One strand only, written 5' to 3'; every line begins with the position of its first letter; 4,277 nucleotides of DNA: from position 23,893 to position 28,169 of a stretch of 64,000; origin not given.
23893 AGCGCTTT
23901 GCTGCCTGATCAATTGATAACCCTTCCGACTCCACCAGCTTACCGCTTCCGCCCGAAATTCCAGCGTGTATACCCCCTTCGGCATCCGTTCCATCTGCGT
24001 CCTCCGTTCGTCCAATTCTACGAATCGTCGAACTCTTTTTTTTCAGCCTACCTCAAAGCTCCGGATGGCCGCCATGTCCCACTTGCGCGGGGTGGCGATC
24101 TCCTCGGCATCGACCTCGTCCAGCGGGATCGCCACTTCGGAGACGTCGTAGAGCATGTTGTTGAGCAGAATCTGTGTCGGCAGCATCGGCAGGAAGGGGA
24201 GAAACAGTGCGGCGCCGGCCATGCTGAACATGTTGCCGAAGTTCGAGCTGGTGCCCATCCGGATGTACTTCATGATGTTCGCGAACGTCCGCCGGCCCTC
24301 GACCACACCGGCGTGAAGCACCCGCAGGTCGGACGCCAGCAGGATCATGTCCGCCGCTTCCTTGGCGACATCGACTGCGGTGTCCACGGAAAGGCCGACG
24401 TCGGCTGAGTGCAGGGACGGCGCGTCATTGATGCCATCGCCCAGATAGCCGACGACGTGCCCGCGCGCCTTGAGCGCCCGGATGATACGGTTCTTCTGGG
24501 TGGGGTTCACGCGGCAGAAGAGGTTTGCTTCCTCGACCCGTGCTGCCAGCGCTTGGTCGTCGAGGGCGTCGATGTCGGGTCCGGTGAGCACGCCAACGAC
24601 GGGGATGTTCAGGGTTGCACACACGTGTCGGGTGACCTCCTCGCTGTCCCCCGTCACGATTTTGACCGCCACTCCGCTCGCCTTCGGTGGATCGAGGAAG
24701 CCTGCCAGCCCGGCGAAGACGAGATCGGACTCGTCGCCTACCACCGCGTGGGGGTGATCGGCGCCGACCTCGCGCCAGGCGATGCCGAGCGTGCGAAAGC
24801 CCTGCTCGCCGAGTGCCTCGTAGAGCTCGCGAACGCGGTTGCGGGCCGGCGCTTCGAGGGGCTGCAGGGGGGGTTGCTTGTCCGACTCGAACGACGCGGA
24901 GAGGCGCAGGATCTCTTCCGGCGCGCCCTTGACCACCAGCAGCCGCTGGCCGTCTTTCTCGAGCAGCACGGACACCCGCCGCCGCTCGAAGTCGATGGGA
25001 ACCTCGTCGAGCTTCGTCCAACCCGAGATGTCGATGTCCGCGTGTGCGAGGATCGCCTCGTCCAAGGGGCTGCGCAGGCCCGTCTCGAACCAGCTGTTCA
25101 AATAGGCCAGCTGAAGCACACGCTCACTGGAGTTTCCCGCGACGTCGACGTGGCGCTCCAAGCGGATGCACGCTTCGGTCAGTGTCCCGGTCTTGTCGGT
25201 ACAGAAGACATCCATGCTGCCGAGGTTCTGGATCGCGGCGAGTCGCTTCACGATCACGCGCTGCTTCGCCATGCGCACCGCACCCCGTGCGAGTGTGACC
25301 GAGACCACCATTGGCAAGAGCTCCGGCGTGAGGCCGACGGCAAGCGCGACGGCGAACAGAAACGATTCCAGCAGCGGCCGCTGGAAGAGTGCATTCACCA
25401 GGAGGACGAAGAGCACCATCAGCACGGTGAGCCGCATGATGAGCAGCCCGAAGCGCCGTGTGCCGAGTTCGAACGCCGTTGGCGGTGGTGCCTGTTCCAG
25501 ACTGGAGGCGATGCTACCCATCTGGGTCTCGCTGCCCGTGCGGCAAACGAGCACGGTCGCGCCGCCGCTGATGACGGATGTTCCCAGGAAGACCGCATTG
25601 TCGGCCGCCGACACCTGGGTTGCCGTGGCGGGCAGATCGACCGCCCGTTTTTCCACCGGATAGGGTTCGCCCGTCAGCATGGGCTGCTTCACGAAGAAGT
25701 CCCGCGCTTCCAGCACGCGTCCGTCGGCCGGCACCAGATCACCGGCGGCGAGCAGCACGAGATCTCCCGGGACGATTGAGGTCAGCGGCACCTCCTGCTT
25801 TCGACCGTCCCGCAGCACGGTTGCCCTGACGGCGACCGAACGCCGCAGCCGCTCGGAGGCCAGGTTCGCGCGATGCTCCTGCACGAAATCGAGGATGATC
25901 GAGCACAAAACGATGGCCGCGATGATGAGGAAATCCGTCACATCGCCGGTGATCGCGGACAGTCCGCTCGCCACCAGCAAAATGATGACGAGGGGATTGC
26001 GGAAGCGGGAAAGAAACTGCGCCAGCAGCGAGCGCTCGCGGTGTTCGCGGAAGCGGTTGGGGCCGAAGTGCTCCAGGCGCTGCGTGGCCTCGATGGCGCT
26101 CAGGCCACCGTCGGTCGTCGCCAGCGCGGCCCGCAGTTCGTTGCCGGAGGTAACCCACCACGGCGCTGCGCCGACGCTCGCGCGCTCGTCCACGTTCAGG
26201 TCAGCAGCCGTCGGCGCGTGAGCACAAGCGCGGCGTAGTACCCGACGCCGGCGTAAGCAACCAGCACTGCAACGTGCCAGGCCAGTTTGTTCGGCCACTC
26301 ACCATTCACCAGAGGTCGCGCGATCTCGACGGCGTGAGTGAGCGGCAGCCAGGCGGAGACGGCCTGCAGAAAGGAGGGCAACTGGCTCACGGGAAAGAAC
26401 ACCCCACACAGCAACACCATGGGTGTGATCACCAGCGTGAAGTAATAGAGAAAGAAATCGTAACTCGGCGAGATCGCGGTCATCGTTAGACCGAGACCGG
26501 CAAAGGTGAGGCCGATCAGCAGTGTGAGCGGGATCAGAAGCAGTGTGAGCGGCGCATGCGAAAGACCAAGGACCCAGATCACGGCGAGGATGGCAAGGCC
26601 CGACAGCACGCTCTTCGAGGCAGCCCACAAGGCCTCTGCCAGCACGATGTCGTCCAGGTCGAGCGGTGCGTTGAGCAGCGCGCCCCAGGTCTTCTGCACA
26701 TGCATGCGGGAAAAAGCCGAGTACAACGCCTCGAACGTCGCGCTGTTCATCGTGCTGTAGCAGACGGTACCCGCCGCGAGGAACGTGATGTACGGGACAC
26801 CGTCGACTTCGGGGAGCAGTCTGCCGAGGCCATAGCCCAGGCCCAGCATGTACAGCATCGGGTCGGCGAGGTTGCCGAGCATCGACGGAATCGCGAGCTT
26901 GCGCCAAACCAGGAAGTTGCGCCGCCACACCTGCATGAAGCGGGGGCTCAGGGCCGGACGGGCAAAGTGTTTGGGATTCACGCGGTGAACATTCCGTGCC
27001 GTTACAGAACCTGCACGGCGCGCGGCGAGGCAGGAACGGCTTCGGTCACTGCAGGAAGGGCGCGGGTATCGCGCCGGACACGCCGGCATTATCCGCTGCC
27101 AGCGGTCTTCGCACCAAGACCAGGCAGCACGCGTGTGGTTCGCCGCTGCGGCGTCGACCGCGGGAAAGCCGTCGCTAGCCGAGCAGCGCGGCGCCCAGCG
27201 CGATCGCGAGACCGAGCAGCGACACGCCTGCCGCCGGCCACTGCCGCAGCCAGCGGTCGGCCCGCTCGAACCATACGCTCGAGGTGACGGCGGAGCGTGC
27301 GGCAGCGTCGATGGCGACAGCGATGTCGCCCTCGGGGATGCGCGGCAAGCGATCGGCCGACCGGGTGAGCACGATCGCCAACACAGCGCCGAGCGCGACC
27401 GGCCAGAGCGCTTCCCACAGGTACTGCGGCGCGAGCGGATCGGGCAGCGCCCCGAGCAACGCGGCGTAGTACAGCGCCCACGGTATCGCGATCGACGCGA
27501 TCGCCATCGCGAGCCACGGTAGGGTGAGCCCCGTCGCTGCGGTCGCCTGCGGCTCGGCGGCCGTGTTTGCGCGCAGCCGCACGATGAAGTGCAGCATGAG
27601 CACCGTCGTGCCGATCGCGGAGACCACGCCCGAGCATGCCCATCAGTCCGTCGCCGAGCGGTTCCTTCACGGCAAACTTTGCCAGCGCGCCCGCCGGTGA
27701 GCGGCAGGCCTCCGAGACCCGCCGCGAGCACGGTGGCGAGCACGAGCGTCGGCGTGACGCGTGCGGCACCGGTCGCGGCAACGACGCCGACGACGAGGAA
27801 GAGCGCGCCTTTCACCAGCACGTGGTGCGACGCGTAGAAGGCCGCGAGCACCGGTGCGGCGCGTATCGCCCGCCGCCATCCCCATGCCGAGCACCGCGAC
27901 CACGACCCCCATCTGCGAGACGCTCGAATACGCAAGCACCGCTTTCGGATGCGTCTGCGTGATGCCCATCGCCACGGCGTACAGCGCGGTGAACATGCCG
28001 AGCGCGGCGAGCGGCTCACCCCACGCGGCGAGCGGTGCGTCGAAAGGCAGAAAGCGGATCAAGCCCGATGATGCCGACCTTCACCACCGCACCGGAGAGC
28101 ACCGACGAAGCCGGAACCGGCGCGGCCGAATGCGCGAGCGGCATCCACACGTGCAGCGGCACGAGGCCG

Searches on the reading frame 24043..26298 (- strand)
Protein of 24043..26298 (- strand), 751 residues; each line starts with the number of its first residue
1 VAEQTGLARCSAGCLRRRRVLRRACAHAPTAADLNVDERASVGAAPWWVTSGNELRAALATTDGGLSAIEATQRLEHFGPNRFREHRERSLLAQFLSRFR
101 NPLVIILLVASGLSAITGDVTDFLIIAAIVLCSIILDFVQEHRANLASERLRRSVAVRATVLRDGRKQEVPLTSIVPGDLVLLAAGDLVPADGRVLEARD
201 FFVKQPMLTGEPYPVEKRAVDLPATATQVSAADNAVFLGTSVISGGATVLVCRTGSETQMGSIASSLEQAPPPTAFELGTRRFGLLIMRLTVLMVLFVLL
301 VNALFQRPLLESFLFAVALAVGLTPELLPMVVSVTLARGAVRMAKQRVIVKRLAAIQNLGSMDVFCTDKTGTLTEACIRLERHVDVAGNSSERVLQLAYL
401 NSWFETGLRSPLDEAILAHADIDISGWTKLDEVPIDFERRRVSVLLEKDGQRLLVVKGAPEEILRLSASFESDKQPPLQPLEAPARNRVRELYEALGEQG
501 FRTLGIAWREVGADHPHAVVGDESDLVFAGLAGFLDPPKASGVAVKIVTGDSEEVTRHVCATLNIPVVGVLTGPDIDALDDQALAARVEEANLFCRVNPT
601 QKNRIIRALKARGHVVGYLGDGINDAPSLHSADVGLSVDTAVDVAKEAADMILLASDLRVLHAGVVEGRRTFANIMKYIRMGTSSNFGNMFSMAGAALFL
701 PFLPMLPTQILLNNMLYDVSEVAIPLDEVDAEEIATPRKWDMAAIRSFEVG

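Call 77: search_protein_families(library=pfam, proteins=[window:24043-26298:-], max_evalue=0.0001)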
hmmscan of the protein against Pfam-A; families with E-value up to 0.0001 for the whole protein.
window:24043-26298:- (751 aa): 4 families
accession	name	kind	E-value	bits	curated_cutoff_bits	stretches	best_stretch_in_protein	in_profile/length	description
PF00122.25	E1-E2_ATPase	-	2.2e-45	154.8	28.1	1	156-346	4-181/181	E1-E2 ATPase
PF00690.31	Cation_ATPase_N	-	6.7e-16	58.1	20.4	1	51-114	5-69/69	Cation transporter/ATPase, N-terminus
PF00702.32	Hydrolase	-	1.5e-09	38.9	26.4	1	362-633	1-191/191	haloacid dehalogenase-like hydrolase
PF13246.12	Cation_ATPase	-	5.1e-05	23.7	21.7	1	425-467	44-88/91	Cation transport ATPase (P-type)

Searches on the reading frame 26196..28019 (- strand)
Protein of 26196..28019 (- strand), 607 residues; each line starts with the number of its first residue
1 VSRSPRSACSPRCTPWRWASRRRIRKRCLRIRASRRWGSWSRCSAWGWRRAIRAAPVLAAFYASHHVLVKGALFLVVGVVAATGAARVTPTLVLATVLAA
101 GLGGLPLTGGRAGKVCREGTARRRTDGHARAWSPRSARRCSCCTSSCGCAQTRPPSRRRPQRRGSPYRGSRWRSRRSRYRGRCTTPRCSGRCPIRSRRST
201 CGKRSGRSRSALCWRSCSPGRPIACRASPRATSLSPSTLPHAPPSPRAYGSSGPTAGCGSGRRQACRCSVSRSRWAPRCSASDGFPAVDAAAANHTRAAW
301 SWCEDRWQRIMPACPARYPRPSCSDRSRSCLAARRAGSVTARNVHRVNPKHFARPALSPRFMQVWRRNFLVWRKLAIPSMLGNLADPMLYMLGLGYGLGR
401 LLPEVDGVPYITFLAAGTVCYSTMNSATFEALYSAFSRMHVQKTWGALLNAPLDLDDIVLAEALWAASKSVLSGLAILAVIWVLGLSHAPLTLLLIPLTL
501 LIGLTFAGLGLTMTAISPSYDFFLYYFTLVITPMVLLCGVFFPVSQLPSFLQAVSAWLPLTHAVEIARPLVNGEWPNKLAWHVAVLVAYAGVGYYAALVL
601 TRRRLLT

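Call 77: search_protein_families(library=pfam, proteins=[window:26196-28019:-], max_evalue=0.0001)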
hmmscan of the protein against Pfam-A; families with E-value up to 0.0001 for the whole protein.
window:26196-28019:- (607 aa): 2 families
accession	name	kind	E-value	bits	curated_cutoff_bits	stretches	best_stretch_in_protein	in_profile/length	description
PF01061.29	ABC2_membrane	-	5.4e-20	72.3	26.9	1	361-568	3-207/211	ABC-2 type transporter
PF12698.13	ABC2_membrane_3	-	4.8e-07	29.6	31.6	1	458-597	206-345/347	ABC-2 family transporter protein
